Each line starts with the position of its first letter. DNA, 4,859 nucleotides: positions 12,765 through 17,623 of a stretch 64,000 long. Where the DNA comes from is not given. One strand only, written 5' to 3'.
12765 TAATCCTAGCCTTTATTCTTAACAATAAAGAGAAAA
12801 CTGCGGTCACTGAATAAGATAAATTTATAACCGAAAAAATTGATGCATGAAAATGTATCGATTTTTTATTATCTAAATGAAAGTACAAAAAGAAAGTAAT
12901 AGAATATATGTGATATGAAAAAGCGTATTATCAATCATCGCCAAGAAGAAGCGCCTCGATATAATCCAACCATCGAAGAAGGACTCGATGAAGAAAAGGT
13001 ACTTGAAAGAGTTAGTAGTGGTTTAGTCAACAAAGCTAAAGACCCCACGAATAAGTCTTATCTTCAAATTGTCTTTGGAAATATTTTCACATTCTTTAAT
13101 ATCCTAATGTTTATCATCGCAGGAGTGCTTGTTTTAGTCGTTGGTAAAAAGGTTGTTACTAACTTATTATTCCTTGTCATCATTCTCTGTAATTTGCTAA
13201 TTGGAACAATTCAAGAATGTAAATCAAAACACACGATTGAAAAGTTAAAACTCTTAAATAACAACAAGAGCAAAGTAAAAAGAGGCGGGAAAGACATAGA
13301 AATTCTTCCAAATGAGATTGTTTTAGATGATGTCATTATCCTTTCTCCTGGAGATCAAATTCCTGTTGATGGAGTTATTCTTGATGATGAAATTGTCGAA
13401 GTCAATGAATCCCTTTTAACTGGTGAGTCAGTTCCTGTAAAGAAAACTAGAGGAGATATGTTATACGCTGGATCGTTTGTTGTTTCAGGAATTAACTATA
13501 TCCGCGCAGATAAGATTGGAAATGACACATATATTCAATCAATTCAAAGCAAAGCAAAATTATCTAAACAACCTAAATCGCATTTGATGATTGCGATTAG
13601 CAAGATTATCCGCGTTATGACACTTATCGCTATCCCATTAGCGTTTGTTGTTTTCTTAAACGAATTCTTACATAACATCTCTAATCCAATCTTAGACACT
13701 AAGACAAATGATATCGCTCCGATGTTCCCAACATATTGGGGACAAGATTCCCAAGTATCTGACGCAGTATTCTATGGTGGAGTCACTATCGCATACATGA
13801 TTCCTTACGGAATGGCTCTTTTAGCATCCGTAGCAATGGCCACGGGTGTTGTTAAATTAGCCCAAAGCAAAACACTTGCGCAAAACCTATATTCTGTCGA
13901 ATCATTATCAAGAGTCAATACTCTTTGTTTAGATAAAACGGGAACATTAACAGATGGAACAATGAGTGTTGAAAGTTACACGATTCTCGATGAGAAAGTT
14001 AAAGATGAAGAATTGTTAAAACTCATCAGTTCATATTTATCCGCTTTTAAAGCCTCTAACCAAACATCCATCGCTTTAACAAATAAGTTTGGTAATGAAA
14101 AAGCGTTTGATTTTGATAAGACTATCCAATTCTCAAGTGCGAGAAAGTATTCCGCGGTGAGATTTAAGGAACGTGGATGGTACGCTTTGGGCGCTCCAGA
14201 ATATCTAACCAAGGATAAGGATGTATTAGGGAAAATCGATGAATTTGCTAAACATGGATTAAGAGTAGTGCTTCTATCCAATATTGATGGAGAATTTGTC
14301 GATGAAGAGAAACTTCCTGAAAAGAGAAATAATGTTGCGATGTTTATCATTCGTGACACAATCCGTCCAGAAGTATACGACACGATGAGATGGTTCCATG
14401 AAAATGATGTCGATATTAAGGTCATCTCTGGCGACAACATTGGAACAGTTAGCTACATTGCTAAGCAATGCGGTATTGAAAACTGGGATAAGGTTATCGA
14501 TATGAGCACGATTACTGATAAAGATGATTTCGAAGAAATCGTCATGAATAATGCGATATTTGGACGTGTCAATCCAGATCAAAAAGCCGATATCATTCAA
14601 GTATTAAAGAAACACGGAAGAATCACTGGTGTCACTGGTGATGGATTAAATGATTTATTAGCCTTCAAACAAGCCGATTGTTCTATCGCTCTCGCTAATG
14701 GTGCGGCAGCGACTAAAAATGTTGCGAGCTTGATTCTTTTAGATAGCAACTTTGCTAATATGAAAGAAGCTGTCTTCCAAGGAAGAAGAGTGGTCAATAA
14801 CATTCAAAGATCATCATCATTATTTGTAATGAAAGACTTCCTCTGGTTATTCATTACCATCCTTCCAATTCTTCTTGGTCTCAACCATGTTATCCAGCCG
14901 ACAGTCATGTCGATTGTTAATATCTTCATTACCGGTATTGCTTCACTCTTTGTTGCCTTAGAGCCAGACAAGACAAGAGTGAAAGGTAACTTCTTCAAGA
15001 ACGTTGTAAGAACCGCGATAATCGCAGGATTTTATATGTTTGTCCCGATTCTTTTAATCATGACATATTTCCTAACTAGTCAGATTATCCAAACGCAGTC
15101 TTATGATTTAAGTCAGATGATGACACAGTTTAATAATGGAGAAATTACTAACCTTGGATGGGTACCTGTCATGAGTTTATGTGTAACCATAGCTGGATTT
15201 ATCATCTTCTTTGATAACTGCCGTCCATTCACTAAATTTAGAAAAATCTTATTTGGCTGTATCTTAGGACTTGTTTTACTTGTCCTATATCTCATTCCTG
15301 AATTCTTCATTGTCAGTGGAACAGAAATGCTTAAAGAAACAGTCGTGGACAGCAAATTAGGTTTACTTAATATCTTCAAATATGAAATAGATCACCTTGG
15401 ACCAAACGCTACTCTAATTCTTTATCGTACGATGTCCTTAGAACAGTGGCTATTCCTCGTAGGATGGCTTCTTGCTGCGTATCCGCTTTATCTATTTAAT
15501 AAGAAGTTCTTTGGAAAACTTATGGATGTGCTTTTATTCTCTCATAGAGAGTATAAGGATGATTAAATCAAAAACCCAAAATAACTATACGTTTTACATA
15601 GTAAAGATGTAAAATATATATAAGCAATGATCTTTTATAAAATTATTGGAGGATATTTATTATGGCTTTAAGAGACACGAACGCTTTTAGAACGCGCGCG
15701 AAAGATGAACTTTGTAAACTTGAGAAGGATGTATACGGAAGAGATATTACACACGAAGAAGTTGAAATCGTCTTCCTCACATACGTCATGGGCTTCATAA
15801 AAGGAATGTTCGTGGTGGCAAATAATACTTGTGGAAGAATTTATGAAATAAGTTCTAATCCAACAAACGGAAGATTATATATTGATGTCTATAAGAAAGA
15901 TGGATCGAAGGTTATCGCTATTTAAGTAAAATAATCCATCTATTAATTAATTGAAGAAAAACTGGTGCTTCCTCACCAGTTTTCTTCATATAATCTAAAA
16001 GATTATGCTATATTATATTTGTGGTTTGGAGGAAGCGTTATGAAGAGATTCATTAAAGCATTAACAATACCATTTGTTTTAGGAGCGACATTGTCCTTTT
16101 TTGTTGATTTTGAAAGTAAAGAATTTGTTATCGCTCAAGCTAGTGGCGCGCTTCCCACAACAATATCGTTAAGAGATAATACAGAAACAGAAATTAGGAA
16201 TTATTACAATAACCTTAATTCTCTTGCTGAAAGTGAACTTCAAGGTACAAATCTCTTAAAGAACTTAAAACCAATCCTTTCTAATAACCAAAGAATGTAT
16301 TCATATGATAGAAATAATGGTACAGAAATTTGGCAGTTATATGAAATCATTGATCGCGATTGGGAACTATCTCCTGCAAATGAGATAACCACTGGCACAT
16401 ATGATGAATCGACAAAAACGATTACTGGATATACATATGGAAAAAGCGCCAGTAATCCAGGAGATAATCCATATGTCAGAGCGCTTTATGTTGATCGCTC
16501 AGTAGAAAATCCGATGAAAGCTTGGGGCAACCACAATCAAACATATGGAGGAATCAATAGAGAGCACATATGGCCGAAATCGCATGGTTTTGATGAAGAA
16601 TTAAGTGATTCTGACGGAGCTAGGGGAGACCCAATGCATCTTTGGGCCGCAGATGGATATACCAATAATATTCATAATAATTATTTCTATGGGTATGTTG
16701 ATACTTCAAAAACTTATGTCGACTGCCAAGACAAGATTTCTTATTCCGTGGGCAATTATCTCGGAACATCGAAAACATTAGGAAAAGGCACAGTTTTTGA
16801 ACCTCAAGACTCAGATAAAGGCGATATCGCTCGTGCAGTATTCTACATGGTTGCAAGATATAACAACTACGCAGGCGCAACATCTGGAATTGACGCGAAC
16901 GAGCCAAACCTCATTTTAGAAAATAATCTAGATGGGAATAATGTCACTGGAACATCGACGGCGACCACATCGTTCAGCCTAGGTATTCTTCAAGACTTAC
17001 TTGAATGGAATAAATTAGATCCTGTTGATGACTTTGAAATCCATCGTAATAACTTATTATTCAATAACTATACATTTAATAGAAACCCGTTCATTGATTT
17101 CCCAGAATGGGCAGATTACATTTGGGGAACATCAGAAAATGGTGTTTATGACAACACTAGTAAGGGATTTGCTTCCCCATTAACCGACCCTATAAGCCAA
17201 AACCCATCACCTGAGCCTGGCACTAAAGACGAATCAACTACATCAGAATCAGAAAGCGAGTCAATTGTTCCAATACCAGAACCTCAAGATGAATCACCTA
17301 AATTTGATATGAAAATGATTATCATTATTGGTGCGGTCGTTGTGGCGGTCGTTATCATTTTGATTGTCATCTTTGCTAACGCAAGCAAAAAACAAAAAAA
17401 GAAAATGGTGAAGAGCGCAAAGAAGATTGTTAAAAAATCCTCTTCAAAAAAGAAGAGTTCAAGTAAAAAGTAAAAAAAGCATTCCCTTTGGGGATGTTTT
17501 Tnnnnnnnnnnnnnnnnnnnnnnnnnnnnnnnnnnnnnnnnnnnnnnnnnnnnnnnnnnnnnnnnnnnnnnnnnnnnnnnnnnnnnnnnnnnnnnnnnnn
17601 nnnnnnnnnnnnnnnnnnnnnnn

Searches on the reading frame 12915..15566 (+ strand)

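Call 60: search_protein_families(library=pfam, proteins=[window:12915-15566:+])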
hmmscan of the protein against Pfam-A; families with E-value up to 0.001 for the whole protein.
window:12915-15566:+ (883 aa): 3 families
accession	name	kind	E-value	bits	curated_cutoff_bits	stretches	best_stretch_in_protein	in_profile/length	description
PF00122.25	E1-E2_ATPase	-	6.9e-39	133.7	28.1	1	115-317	3-180/181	E1-E2 ATPase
PF00702.32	Hydrolase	-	3e-17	64.1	26.4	1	335-588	2-191/191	haloacid dehalogenase-like hydrolase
PF08282.18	Hydrolase_3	-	0.00081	19.6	20.9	0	573-611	208-246/255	haloacid dehalogenase-like hydrolase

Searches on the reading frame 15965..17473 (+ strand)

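Call 60: search_protein_families(library=pfam, proteins=[window:15965-17473:+])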
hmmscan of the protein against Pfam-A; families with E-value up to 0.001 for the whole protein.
window:15965-17473:+ (502 aa): 1 family
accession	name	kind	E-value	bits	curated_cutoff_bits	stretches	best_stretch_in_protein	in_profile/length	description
PF04231.19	Endonuclease_1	-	8.8e-33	114.4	25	1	115-381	18-235/235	Endonuclease I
